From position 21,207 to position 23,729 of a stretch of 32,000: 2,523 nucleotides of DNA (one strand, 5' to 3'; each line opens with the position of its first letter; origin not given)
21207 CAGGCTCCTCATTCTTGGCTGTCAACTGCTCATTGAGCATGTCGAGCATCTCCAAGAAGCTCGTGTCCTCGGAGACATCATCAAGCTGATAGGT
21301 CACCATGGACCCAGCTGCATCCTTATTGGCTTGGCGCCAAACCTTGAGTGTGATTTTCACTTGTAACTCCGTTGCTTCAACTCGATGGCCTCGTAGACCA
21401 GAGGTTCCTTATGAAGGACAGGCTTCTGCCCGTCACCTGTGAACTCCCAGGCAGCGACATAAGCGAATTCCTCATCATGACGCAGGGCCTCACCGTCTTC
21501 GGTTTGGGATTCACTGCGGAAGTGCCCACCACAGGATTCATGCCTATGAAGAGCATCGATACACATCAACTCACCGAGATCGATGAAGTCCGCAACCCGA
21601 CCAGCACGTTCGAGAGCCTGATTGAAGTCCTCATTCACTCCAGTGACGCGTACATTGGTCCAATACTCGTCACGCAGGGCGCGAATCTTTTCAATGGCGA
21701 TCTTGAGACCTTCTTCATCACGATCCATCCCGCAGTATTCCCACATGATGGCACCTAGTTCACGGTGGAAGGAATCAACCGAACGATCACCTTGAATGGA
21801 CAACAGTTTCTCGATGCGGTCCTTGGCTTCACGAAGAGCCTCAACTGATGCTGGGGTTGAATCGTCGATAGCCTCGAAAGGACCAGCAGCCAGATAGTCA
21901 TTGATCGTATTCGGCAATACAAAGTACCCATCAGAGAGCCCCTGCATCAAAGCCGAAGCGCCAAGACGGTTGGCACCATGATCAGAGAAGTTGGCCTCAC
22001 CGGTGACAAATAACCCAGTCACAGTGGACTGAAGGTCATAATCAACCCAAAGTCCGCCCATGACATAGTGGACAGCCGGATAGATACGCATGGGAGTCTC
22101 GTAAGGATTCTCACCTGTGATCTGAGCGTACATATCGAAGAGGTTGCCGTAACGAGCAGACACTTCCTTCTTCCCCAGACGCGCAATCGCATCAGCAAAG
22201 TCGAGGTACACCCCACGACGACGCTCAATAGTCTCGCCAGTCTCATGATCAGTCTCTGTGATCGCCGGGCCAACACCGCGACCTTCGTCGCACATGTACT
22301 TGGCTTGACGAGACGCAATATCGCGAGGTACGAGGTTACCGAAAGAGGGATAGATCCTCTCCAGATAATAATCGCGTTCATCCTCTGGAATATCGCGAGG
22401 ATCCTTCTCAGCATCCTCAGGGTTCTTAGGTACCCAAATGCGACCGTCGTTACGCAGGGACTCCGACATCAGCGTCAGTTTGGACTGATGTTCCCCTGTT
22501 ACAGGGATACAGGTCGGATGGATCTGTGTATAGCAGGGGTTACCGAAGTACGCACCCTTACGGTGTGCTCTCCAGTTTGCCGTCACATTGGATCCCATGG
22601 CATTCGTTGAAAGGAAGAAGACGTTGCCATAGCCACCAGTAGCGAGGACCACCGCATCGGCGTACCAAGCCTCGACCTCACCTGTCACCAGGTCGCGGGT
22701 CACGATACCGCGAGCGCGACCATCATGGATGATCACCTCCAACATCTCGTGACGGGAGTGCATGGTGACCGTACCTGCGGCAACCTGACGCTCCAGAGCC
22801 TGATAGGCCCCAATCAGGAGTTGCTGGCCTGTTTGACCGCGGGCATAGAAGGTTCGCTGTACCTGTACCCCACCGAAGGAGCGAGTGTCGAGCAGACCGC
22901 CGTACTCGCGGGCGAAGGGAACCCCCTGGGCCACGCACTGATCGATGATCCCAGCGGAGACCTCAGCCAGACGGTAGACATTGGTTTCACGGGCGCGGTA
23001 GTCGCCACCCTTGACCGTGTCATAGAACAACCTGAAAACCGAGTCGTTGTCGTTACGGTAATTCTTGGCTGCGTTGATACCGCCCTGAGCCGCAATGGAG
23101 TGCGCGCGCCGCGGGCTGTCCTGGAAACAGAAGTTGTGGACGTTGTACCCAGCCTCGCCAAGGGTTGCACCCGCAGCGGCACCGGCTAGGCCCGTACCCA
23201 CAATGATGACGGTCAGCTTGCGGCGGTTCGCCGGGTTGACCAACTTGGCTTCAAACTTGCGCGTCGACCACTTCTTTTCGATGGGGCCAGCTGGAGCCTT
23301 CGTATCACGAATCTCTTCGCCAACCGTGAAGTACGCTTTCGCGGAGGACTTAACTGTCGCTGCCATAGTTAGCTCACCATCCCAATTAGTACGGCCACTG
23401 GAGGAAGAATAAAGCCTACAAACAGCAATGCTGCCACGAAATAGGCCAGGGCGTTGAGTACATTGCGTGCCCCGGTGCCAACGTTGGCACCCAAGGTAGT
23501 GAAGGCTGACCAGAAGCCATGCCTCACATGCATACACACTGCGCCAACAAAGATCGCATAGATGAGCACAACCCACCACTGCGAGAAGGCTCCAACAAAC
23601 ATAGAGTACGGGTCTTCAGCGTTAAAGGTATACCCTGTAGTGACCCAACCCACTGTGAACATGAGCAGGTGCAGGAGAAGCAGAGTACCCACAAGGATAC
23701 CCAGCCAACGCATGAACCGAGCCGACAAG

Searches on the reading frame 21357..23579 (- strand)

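Call 12: search_protein_families(library=pfam, proteins=[window:21357-23579:-], max_evalue=0.001)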
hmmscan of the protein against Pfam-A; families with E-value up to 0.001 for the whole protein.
window:21357-23579:- (740 aa): 3 families
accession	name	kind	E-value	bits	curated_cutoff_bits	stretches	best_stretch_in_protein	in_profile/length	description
PF00890.30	FAD_binding_2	-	1e-47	163.7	20.4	1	124-544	2-414/414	FAD binding domain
PF02910.25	Succ_DH_flav_C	-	4.6e-36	124.1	20.8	1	605-739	1-130/130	Fumarate reductase flavoprotein C-term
PF01266.30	DAO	-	4.4e-08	33.5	27.9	1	124-432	2-316/353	FAD dependent oxidoreductase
